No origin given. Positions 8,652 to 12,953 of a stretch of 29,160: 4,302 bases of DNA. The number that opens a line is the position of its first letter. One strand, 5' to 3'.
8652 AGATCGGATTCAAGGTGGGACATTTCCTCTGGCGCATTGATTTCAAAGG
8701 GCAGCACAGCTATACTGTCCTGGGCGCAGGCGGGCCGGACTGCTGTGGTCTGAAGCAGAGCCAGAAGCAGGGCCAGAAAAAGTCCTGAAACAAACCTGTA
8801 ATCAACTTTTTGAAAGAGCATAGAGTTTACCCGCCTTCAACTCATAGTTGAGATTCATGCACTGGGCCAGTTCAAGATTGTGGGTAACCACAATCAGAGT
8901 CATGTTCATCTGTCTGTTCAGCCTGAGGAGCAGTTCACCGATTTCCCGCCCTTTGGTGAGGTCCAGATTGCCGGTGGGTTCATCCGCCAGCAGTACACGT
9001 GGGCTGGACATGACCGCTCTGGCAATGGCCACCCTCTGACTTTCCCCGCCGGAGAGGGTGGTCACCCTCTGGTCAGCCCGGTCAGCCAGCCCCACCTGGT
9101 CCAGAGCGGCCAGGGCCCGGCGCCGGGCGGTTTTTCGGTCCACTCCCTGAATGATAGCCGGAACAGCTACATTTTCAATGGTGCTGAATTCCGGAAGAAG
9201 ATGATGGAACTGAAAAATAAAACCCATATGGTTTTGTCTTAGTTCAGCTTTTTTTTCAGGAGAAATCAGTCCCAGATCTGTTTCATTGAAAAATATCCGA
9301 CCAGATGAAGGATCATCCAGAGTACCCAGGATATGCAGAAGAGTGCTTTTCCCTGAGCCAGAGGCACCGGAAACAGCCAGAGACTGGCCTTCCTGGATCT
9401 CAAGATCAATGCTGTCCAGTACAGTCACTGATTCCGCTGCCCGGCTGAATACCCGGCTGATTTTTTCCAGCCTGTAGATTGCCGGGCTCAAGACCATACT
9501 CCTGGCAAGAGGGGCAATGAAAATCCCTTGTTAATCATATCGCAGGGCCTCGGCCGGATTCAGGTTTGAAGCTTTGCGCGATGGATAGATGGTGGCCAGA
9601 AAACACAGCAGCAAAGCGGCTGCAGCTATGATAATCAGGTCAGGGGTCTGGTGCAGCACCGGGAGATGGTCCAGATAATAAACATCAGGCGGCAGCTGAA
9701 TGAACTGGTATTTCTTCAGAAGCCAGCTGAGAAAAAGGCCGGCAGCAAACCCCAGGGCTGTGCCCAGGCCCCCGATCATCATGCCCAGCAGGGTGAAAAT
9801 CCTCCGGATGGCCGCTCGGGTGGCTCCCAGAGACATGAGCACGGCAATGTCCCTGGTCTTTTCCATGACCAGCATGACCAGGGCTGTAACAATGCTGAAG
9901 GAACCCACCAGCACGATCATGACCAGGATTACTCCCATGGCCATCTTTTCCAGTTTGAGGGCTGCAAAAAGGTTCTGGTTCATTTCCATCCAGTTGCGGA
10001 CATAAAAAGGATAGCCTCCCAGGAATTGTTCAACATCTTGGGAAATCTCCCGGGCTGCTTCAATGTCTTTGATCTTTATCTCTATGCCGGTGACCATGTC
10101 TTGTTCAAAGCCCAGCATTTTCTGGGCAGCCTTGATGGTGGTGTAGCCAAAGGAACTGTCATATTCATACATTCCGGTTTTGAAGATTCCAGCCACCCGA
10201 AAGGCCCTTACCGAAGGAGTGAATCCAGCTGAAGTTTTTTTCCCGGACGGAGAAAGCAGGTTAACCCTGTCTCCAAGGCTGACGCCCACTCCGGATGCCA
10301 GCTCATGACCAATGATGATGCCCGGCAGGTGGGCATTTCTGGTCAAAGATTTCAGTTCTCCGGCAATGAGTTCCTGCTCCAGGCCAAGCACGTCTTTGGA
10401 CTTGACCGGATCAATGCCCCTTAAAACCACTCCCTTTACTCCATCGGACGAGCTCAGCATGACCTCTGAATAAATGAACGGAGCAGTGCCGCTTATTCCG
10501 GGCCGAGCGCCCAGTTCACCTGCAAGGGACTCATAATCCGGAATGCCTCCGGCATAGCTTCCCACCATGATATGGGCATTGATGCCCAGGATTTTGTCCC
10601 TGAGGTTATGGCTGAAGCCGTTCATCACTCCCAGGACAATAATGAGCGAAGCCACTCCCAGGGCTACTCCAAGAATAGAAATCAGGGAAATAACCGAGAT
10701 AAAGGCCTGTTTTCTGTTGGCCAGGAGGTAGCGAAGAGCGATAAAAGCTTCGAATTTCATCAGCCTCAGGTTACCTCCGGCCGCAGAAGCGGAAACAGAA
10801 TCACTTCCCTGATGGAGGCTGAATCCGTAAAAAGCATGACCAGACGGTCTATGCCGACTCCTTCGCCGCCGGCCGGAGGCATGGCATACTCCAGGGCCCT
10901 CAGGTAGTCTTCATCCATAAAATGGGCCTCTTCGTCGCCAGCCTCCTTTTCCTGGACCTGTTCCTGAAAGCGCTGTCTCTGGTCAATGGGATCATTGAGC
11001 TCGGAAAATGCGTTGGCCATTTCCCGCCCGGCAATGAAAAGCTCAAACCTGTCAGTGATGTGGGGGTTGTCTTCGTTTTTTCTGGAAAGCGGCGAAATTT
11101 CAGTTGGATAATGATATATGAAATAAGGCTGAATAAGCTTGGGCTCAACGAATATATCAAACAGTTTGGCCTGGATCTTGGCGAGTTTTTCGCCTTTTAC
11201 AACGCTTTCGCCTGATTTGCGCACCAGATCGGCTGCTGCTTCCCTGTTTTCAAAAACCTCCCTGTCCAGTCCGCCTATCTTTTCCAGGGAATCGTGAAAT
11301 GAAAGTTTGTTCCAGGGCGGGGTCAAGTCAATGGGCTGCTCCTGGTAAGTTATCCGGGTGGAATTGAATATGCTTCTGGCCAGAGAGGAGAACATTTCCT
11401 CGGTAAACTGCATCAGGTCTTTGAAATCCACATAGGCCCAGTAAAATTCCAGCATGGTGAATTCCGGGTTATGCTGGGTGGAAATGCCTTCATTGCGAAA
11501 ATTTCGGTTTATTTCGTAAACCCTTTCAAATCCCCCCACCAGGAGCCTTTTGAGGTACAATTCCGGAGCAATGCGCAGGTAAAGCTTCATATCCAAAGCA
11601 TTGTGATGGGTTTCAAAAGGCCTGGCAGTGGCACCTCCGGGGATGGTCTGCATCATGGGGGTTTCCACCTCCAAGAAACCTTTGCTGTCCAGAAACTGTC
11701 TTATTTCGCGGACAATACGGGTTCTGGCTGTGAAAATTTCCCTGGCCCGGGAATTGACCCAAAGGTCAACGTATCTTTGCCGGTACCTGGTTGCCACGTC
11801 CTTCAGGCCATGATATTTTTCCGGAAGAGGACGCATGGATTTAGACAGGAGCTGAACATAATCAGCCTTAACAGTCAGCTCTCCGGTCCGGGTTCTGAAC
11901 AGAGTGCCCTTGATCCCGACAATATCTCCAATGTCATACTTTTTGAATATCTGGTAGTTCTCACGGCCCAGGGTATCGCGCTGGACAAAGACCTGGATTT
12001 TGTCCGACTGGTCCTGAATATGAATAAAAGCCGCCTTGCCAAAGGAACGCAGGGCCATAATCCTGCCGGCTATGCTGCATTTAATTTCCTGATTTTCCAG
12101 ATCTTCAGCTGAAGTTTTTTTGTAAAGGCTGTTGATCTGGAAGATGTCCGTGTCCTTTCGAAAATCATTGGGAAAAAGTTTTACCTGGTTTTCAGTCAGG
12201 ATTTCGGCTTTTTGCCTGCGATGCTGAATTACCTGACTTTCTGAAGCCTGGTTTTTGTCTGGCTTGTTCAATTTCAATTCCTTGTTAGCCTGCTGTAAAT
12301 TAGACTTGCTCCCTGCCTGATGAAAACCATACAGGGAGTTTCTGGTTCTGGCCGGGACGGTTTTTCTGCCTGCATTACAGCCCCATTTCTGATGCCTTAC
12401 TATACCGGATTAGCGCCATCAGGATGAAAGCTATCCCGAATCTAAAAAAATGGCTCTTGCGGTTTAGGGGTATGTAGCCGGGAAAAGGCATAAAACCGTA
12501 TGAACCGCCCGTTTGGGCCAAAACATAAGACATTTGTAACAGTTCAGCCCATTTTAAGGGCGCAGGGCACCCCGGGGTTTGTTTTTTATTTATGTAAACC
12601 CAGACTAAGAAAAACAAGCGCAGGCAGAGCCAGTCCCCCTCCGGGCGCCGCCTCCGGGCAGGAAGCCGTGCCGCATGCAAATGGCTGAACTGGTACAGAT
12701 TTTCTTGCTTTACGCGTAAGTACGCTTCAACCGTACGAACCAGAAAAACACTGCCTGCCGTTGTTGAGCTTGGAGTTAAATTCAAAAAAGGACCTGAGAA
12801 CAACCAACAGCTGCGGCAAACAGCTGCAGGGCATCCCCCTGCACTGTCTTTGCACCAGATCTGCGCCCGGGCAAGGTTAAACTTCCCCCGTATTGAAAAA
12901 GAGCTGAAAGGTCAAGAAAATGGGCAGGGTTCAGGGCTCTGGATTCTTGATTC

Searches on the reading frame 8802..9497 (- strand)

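Call 18: search_protein_families(library=pfam, proteins=[window:8802-9497:-], max_evalue=0.001)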
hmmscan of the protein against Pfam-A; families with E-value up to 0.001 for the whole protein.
window:8802-9497:- (231 aa): 4 families
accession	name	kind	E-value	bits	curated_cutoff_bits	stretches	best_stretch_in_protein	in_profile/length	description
PF00005.33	ABC_tran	-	2e-33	116.3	25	1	27-175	1-136/137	ABC transporter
PF13304.12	AAA_21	-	1.6e-05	25.6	27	0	43-63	5-25/304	AAA domain, putative AbiEii toxin, Type IV TA system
PF13555.12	AAA_29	-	0.0001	22.4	27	1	31-72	16-56/61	P-loop containing region of AAA domain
PF02463.25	SMC_N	-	0.00074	19.5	40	0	40-220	27-211/220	RecF/RecN/SMC N terminal domain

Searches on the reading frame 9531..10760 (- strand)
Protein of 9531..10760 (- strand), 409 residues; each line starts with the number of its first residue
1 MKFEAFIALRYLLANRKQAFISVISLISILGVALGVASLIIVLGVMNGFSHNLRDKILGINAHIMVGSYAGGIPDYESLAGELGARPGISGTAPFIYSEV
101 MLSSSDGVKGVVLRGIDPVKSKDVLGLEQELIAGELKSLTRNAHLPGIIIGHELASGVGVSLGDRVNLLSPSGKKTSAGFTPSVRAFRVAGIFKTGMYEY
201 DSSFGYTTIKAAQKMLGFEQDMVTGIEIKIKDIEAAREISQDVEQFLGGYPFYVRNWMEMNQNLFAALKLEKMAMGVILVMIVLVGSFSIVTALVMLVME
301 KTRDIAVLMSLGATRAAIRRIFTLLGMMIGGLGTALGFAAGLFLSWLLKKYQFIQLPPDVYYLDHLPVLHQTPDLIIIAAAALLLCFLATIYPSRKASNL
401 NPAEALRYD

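Call 18: search_protein_families(library=pfam, proteins=[window:9531-10760:-], max_evalue=0.001)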
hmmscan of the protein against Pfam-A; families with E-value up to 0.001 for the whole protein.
window:9531-10760:- (409 aa): 2 families
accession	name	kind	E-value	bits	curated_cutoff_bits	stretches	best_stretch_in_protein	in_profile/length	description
PF02687.27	FtsX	-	3.8e-20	72.6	25.5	1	277-402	2-120/120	FtsX-like permease C-terminal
PF12704.14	MacB_PCD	-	4.9e-16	60.1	27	1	25-245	1-206/207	MacB-like periplasmic core domain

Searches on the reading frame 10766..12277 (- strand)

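Call 64: search_protein_families(library=pfam, proteins=[window:10766-12277:-], max_evalue=5)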
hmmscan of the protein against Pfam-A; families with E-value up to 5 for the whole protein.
window:10766-12277:- (503 aa): 4 families
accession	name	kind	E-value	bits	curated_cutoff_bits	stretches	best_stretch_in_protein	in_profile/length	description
PF00152.25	tRNA-synt_2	-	1.6e-93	313.6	25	1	162-497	3-306/308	tRNA synthetases class II (D, K and N)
PF01336.31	tRNA_anti-codon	-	2.6e-16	59.7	27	1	68-144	2-75/75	OB-fold nucleic acid binding domain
PF01409.25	tRNA-synt_2d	-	9.3e-05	22.5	19.8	1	253-300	105-154/246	tRNA synthetases class II core domain (F)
PF14976.13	YPEH2ZP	-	0.1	13.2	27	1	15-74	19-77/145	Yippee homolog 2 zinc finger protein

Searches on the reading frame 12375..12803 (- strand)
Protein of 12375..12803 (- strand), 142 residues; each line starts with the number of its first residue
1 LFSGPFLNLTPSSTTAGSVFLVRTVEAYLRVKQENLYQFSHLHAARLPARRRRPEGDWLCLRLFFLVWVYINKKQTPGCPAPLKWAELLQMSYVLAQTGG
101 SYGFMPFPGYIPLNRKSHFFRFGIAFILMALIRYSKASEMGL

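Call 17: search_protein_families(library=pfam, proteins=[window:12375-12803:-], max_evalue=0.001)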
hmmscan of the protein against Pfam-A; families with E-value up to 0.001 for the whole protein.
window:12375-12803:- (142 aa): 0 families

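Call 64: search_protein_families(library=pfam, proteins=[window:12375-12803:-], max_evalue=5)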
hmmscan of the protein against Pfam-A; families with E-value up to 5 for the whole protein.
window:12375-12803:- (142 aa): 1 family
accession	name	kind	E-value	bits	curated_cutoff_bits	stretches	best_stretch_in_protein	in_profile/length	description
PF13343.11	SBP_bac_6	-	0.038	13.9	24.6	1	27-93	20-91/245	Bacterial extracellular solute-binding protein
